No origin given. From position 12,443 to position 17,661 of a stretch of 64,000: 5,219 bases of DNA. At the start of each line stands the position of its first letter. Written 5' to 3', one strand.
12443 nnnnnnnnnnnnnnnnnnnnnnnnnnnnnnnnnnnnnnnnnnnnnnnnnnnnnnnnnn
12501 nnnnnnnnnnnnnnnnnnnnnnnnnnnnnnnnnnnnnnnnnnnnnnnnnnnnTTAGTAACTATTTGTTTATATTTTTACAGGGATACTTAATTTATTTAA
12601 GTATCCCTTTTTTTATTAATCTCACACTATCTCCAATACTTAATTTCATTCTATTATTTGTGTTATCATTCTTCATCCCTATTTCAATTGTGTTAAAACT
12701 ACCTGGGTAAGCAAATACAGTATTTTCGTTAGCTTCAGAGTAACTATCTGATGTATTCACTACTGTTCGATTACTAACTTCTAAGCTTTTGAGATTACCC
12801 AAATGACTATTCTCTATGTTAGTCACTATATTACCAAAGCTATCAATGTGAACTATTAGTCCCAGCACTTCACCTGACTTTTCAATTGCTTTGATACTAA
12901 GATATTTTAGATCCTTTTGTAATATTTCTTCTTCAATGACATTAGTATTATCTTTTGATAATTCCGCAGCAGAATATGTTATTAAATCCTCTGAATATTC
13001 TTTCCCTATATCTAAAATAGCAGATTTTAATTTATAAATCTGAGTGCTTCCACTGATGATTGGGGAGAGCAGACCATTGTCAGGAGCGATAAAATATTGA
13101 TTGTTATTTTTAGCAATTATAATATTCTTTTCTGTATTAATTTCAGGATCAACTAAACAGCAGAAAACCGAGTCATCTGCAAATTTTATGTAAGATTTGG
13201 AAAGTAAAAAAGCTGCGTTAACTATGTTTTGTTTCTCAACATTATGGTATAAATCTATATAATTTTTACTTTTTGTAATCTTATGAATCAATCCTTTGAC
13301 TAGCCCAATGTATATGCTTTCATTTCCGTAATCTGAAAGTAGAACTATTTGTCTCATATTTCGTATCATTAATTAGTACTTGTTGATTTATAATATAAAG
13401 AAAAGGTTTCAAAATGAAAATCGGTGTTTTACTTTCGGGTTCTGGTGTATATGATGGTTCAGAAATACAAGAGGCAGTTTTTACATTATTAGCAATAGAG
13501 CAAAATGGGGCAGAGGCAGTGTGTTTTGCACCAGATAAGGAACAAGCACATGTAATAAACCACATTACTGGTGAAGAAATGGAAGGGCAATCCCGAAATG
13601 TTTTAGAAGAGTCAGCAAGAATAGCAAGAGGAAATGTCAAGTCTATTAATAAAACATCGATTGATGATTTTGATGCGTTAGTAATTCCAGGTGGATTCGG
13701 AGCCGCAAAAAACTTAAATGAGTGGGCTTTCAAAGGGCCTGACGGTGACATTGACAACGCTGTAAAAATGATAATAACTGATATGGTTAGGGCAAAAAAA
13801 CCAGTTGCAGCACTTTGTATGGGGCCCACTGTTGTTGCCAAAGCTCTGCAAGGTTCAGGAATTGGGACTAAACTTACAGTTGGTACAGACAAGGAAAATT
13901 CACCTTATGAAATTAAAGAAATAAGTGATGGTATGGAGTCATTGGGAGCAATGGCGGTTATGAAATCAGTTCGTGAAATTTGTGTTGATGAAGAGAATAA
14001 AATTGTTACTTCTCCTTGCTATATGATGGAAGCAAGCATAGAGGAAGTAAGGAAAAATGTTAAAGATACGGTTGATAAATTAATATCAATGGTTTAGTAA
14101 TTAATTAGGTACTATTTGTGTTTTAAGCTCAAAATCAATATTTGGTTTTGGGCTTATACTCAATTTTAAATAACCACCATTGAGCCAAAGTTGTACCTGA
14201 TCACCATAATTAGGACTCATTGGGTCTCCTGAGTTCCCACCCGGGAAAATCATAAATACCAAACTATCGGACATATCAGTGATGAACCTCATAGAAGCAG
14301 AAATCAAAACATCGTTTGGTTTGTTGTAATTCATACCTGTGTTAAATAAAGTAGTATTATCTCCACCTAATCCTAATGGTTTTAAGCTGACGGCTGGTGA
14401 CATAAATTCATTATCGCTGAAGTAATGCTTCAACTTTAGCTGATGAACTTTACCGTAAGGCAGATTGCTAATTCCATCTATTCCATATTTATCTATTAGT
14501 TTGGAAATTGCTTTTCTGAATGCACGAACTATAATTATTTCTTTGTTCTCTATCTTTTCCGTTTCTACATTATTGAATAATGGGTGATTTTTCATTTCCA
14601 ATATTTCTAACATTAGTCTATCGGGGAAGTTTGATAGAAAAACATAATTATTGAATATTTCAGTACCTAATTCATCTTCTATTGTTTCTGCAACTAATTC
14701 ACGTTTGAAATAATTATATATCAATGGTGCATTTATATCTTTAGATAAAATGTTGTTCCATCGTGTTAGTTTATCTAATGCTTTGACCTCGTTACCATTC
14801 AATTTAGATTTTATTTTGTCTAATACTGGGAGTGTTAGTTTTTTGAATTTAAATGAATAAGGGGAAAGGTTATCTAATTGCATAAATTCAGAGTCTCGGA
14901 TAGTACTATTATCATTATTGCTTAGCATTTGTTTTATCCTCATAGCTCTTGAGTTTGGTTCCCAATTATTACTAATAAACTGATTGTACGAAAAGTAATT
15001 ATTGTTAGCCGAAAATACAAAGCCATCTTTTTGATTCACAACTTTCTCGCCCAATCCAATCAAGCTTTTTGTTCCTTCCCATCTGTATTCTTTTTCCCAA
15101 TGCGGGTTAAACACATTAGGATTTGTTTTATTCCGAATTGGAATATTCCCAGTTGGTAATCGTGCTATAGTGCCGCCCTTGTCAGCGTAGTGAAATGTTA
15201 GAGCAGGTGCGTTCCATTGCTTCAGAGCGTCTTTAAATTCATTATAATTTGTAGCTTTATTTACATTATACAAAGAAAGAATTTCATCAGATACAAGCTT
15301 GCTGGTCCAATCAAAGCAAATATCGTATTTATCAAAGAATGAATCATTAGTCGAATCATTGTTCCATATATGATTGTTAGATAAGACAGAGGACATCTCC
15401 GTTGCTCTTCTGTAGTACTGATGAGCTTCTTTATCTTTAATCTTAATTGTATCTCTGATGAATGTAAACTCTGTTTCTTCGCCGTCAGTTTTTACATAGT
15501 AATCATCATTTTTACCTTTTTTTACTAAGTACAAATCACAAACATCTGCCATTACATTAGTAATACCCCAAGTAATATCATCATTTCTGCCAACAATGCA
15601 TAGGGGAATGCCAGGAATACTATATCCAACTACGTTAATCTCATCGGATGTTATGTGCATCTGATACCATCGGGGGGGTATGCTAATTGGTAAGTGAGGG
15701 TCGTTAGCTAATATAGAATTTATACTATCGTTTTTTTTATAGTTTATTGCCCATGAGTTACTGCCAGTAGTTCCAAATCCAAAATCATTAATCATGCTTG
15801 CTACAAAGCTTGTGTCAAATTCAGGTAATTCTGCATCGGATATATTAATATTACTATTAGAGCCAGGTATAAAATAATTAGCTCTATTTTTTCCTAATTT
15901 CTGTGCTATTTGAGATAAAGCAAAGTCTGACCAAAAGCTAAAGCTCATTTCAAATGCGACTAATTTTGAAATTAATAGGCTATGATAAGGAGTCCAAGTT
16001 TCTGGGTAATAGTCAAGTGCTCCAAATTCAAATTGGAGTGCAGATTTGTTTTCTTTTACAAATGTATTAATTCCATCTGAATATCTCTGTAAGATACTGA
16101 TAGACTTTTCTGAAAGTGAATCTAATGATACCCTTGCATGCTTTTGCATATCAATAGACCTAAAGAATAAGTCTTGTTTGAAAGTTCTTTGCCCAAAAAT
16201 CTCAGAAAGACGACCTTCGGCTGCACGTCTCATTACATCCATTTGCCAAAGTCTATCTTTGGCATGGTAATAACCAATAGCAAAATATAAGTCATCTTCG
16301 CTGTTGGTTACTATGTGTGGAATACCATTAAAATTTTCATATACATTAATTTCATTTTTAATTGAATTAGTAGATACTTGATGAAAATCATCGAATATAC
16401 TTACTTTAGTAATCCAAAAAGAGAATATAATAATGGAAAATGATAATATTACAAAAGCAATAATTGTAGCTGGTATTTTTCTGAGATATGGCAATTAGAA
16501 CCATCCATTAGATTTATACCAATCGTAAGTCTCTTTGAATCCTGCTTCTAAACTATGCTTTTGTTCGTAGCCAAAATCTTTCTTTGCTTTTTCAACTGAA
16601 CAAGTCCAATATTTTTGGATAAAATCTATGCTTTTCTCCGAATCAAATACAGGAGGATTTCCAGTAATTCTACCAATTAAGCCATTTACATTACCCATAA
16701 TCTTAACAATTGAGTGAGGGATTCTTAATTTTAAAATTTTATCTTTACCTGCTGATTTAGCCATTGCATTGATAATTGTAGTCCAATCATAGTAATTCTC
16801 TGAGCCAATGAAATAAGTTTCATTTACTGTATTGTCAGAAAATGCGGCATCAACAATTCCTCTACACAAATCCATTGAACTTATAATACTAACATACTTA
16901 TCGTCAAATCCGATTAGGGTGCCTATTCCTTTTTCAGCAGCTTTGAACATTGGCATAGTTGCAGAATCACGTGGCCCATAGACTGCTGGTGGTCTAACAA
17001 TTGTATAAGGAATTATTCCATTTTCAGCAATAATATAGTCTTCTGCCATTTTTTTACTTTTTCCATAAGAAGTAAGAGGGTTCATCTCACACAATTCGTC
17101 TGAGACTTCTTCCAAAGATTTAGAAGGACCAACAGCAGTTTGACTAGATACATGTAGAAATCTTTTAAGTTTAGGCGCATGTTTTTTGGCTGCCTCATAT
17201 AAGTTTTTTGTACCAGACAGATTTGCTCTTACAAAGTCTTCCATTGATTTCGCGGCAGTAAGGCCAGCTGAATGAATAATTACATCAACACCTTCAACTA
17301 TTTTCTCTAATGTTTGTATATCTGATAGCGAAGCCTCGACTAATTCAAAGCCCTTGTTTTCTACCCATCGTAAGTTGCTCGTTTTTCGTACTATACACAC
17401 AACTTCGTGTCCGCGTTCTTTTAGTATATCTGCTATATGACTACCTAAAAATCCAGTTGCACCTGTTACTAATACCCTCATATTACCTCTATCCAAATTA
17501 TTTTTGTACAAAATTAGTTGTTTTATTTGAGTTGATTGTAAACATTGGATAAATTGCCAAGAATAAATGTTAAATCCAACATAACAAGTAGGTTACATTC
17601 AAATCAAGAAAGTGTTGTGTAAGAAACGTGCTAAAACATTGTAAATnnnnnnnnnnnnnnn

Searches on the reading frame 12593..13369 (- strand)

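Call 91: search_protein_families(library=pfam, proteins=[window:12593-13369:-], max_evalue=0.00001)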
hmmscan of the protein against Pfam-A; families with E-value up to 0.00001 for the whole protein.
window:12593-13369:- (258 aa): 2 families
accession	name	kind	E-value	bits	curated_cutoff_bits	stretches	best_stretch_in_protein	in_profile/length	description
PF01887.21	SAM_HAT_N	-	3.2e-32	111.7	26.3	1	8-138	1-136/145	SAM hydroxide adenosyltransferase N-terminal domain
PF20257.3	SAM_HAT_C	-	1.6e-16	60.8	25.5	1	171-250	2-84/84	SAM hydroxide adenosyltransferase C-terminal domain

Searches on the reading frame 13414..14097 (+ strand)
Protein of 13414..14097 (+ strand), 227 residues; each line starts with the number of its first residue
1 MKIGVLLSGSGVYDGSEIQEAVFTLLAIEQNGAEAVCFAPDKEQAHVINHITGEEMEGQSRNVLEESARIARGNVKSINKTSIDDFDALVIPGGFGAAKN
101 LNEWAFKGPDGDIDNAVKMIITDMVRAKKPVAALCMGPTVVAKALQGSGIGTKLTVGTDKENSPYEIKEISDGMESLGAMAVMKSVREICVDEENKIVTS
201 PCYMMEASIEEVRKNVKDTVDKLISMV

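Call 91: search_protein_families(library=pfam, proteins=[window:13414-14097:+], max_evalue=0.00001)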
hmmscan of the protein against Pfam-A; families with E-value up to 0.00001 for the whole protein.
window:13414-14097:+ (227 aa): 1 family
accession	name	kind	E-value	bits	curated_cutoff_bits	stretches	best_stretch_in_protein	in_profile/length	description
PF01965.30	DJ-1_PfpI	-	1e-08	35.6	26.6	1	77-200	53-149/165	DJ-1/PfpI family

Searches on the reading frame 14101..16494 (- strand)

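Call 5: search_protein_families(library=pfam, proteins=[window:14101-16494:-], max_evalue=0.01)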
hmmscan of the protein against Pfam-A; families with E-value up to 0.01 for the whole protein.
window:14101-16494:- (797 aa): 1 family
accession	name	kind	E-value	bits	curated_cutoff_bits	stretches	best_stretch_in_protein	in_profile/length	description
PF01804.23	Penicil_amidase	-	2.4e-165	552.8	21.3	1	50-783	3-671/675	Penicillin amidase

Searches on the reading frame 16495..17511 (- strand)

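Call 5: search_protein_families(library=pfam, proteins=[window:16495-17511:-], max_evalue=0.01)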
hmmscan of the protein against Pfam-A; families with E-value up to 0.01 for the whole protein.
window:16495-17511:- (338 aa): 13 families
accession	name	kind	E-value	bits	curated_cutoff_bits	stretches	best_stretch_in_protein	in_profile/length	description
PF01370.27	Epimerase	-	2.7e-35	122.4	20.9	1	13-187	1-187/240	NAD dependent epimerase/dehydratase family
PF01073.25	3Beta_HSD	-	2.1e-24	86.5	22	1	14-196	1-200/280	3-beta hydroxysteroid dehydrogenase/isomerase family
PF07993.18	NAD_binding_4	-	8.7e-23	81.2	20.1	2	67-184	81-212/258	Male sterility protein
PF16363.11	GDP_Man_Dehyd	-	3e-22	79.9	27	1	14-327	1-331/332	GDP-mannose 4,6 dehydratase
PF13460.12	NAD_binding_10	-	3.7e-22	79.5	27.2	1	17-178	1-147/184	NAD(P)H-binding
PF05368.20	NmrA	-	2.8e-17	63.7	27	1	11-295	3-273/298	NmrA-like family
PF04321.23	RmlD_sub_bind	-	6.7e-17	61.9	27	1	11-258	1-235/287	RmlD substrate binding domain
PF02719.21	Polysacc_synt_2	-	8.6e-11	42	20.2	1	13-190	1-183/293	Polysaccharide biosynthesis protein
PF00106.31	adh_short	-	6.3e-05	23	26.6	1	13-108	3-119/195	short chain dehydrogenase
PF02254.24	TrkA_N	-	0.00016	22.4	23.8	1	19-78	6-66/116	TrkA-N domain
PF08659.16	KR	-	0.00021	21.7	22.6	1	13-125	3-138/180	KR domain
PF01113.26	DapB_N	-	0.00082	19.9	25.6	1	11-92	1-82/124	Dihydrodipicolinate reductase, N-terminus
PF01118.30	Semialdhyde_dh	-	0.0044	17.9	26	1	12-93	1-85/121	Semialdehyde dehydrogenase, NAD binding domain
